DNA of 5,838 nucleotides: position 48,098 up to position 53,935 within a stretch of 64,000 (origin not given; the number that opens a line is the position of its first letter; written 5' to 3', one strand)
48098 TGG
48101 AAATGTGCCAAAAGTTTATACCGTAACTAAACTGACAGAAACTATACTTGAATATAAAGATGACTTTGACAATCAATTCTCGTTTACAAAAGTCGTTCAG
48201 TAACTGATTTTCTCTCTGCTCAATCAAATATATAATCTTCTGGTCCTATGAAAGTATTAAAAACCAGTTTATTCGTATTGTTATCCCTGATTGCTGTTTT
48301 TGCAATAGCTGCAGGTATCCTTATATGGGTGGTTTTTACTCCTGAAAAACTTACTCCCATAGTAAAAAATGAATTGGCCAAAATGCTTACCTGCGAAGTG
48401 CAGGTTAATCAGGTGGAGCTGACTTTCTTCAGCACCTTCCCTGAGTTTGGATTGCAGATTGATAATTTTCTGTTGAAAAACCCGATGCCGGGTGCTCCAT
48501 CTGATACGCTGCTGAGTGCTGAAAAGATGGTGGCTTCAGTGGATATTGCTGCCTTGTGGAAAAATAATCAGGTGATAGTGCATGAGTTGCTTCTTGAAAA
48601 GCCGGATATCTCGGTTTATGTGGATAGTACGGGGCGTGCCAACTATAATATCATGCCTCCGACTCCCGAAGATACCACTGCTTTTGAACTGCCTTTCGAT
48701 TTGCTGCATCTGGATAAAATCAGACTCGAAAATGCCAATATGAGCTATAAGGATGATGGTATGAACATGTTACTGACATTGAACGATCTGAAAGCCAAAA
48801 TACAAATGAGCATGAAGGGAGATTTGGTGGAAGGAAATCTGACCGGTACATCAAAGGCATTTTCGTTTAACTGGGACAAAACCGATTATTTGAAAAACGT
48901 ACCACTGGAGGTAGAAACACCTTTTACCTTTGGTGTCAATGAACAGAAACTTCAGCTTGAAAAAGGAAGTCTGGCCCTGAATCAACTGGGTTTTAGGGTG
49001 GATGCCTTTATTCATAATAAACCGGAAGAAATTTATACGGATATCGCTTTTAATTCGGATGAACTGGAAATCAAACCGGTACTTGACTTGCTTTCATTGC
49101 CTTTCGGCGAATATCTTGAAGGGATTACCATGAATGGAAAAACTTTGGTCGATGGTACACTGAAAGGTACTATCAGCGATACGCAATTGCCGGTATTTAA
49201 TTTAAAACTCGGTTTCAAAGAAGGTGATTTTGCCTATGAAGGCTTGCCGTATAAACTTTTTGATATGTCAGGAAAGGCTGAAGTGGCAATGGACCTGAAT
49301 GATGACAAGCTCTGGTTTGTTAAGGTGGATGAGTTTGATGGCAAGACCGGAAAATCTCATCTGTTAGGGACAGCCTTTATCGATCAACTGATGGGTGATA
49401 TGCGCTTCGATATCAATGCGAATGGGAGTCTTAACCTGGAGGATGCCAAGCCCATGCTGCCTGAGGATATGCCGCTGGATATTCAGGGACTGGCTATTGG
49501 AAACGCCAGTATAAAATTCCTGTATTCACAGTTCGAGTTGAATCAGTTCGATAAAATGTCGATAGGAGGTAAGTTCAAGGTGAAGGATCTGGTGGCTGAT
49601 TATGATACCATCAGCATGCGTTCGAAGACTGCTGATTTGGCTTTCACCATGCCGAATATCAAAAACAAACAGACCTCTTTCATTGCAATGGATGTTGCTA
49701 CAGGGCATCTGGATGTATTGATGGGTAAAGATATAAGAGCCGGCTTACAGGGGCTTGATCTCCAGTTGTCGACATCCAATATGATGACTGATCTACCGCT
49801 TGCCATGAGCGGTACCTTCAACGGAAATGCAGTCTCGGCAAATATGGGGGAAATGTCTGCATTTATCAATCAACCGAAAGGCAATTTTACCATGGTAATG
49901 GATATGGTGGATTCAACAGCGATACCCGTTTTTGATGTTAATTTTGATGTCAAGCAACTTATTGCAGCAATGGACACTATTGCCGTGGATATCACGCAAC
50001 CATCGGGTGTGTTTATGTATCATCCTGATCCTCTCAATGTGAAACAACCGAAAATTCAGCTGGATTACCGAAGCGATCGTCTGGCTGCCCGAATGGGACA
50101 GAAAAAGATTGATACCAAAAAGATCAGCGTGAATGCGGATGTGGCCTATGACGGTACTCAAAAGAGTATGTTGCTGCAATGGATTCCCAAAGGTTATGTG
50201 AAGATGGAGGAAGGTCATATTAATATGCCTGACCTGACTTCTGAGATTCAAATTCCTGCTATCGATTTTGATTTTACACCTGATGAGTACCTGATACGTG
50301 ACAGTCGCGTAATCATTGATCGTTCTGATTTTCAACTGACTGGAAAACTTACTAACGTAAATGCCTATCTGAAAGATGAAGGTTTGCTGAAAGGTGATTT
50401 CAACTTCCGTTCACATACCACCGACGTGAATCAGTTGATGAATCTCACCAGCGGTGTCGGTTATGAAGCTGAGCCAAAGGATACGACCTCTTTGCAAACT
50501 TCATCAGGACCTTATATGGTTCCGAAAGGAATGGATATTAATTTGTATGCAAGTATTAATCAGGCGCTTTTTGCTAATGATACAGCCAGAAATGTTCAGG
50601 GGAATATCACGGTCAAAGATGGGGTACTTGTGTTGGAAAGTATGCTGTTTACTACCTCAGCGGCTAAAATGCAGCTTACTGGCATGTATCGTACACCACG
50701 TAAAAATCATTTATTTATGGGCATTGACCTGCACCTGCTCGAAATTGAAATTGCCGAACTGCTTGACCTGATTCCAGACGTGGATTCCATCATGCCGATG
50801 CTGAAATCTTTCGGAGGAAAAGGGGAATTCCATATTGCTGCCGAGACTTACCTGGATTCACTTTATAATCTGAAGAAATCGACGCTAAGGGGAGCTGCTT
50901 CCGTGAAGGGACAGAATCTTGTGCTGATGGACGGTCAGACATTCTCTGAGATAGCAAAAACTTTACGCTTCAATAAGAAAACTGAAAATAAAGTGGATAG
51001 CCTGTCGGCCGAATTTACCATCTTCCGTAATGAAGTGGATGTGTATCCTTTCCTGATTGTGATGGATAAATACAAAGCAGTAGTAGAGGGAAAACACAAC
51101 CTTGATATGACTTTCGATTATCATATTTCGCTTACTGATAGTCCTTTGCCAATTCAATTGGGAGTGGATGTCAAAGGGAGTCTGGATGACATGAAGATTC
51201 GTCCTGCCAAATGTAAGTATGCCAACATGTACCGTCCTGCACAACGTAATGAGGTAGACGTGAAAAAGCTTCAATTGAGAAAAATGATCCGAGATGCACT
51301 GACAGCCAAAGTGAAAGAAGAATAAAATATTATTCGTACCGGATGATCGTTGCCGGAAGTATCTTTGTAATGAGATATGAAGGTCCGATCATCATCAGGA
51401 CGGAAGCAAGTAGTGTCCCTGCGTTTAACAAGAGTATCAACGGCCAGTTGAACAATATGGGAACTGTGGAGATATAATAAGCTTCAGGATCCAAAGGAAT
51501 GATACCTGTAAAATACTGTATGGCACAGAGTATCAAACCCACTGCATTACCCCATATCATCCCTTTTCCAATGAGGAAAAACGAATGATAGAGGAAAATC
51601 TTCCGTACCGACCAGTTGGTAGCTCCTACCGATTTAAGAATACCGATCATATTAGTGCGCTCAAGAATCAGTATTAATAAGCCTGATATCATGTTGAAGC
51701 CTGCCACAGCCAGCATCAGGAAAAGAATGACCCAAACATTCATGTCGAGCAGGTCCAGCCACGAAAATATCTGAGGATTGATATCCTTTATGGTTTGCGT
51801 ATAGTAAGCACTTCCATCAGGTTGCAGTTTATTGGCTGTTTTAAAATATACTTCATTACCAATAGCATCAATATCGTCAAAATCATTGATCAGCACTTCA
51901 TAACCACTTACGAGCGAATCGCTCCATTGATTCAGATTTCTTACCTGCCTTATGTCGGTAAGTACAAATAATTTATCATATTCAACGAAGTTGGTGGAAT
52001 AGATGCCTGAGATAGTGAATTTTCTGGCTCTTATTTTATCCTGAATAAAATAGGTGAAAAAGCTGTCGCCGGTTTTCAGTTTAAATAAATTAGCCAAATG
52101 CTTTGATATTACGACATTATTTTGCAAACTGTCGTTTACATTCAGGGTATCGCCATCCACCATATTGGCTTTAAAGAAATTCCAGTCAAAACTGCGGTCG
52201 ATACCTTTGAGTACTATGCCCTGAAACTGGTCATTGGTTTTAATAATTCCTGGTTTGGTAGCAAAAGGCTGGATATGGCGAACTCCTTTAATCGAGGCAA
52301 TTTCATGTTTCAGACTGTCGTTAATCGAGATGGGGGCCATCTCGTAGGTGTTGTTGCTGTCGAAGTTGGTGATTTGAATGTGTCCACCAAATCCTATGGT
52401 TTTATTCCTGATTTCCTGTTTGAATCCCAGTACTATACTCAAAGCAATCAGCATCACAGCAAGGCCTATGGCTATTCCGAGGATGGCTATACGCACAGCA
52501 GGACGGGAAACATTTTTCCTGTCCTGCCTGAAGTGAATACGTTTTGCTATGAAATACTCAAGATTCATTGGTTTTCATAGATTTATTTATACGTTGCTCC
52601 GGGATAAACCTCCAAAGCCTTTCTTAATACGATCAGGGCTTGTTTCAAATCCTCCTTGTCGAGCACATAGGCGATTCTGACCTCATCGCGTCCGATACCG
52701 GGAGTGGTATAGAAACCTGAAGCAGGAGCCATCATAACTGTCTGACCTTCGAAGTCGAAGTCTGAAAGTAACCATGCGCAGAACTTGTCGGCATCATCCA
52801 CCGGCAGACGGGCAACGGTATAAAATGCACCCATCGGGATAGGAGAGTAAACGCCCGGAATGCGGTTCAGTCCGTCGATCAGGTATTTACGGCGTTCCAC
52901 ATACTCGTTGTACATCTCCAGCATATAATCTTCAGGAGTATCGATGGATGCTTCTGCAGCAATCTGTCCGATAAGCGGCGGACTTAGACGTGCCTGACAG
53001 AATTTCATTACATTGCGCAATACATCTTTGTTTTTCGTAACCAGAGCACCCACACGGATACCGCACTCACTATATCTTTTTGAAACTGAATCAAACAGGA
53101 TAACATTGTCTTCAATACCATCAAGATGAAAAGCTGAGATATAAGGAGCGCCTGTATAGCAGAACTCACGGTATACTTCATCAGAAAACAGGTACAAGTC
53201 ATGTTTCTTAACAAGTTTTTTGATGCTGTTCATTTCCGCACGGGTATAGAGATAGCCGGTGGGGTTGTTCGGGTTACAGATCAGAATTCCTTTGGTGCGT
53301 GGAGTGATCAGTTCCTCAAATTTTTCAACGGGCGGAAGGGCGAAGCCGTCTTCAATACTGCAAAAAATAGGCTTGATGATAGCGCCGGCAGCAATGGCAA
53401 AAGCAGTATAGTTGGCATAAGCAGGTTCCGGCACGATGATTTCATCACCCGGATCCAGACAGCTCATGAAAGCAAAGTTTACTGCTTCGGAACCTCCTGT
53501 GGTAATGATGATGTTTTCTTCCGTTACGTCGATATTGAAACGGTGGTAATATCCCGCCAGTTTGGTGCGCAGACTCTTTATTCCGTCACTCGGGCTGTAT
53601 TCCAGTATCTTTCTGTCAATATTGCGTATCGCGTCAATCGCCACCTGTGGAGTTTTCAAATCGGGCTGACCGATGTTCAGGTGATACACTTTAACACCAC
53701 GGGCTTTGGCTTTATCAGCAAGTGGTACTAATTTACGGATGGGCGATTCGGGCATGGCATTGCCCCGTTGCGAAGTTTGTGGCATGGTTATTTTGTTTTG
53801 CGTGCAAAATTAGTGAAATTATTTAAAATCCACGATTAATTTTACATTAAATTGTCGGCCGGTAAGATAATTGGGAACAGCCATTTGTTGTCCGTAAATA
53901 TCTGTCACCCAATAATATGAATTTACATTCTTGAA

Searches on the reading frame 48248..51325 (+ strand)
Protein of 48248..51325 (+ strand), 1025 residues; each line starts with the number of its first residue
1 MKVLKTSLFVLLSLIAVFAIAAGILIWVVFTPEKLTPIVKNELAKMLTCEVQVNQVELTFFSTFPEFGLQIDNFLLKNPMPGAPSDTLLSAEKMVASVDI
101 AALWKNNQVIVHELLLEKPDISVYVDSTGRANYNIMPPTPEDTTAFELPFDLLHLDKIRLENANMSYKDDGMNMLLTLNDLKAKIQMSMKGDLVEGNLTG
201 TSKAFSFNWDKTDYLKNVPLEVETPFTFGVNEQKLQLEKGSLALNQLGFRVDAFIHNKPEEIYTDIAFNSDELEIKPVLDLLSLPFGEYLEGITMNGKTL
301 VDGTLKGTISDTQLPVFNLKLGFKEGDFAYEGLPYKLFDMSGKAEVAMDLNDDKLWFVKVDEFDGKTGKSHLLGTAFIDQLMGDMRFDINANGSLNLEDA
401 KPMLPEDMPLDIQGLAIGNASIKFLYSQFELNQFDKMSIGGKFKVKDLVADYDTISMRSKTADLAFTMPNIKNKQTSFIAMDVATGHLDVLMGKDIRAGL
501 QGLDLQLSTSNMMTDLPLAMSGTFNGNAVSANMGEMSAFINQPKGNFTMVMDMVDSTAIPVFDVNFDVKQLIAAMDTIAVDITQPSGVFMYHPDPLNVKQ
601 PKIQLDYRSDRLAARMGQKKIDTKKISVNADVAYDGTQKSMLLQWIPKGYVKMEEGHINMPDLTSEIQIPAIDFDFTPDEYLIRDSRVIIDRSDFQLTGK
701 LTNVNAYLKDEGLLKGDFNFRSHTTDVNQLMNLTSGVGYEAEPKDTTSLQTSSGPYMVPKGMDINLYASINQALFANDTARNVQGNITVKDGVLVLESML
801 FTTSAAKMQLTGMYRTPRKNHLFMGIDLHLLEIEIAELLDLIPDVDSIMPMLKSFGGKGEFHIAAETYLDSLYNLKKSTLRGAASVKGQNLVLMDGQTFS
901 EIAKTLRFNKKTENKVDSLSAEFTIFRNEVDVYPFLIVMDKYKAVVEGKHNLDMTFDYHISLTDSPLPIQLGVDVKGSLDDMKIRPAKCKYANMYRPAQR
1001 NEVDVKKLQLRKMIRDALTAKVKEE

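Call 17: search_protein_families(library=pfam, proteins=[window:48248-51325:+], max_evalue=0.001)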
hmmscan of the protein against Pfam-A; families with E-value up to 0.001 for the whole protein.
window:48248-51325:+ (1025 aa): 3 families
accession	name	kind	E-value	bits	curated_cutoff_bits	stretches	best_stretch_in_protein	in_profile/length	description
PF05359.17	DUF748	-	2e-10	39.8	50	1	14-186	19-185/1037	Domain of Unknown Function (DUF748)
PF05170.20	AsmA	-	4.1e-10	39.6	29.8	1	2-213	3-217/607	AsmA family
PF13116.12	YhdP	-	1.2e-08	33.8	46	1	2-180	6-168/1224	YhdP protein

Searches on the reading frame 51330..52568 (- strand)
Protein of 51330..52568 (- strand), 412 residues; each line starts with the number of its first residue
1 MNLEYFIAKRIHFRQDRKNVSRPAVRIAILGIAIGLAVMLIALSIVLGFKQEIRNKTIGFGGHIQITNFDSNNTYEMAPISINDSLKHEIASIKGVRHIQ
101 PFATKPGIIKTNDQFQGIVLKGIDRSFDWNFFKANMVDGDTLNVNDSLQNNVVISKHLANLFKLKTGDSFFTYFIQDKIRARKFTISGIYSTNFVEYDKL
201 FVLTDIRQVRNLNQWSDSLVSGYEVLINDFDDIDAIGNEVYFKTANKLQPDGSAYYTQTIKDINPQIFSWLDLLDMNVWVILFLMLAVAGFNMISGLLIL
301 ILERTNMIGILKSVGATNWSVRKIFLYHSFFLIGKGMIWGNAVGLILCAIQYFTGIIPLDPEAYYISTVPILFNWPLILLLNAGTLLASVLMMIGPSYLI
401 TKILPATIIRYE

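Call 17: search_protein_families(library=pfam, proteins=[window:51330-52568:-], max_evalue=0.001)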
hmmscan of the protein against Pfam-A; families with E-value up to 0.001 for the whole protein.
window:51330-52568:- (412 aa): 2 families
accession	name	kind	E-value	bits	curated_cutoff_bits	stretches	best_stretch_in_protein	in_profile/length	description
PF02687.27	FtsX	-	2.4e-16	60.3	25.5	1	280-403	2-118/120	FtsX-like permease C-terminal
PF12704.14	MacB_PCD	-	3e-13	51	27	1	27-239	3-203/207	MacB-like periplasmic core domain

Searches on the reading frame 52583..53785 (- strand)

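Call 17: search_protein_families(library=pfam, proteins=[window:52583-53785:-], max_evalue=0.001)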
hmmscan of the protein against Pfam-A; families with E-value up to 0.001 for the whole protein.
window:52583-53785:- (400 aa): 5 families
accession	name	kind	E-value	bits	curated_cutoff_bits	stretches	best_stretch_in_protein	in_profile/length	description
PF00155.27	Aminotran_1_2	-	1.5e-55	189.3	19.7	1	33-384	3-358/361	Aminotransferase class I and II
PF01041.23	DegT_DnrJ_EryC1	-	6.2e-10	39.3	19.8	1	89-202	39-145/360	DegT/DnrJ/EryC1/StrS aminotransferase family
PF00266.25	Aminotran_5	-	3.5e-07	30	21.5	1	87-203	58-176/371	Aminotransferase class-V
PF01212.27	Beta_elim_lyase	-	3e-05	24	27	1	90-203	48-169/288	Beta-eliminating lyase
PF01053.26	Cys_Met_Meta_PP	-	0.00051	19.1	27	1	91-204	69-175/381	Cys/Met metabolism PLP-dependent enzyme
